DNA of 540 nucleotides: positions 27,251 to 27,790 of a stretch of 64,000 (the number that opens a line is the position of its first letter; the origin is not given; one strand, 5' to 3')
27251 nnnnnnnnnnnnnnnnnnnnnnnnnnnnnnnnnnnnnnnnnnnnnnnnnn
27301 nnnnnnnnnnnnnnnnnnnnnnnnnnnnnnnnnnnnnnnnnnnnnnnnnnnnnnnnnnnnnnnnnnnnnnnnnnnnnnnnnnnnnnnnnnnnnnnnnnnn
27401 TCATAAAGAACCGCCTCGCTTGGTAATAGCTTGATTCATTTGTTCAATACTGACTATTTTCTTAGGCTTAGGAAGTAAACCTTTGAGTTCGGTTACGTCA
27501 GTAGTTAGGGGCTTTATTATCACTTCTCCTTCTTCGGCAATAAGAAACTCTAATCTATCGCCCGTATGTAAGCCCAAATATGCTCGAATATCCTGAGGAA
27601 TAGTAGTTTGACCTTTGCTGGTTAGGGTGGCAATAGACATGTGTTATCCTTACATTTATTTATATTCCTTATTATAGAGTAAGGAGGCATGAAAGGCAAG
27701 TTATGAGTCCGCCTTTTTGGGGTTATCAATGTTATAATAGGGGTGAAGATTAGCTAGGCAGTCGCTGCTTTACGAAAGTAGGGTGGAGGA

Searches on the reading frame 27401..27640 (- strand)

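Call 68: search_protein_families(library=pfam, proteins=[window:27401-27640:-])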
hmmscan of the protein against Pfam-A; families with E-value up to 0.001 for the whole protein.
window:27401-27640:- (79 aa): 2 families
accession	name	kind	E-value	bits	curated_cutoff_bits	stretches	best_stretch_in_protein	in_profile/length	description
PF04014.23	MazE_antitoxin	-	5.7e-09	36.2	24.7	1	3-45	1-43/48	Antidote-toxin recognition MazE, bacterial antitoxin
PF15937.10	PrlF_antitoxin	-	3.8e-08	33.8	32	1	4-43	2-41/99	prlF antitoxin for toxin YhaV_toxin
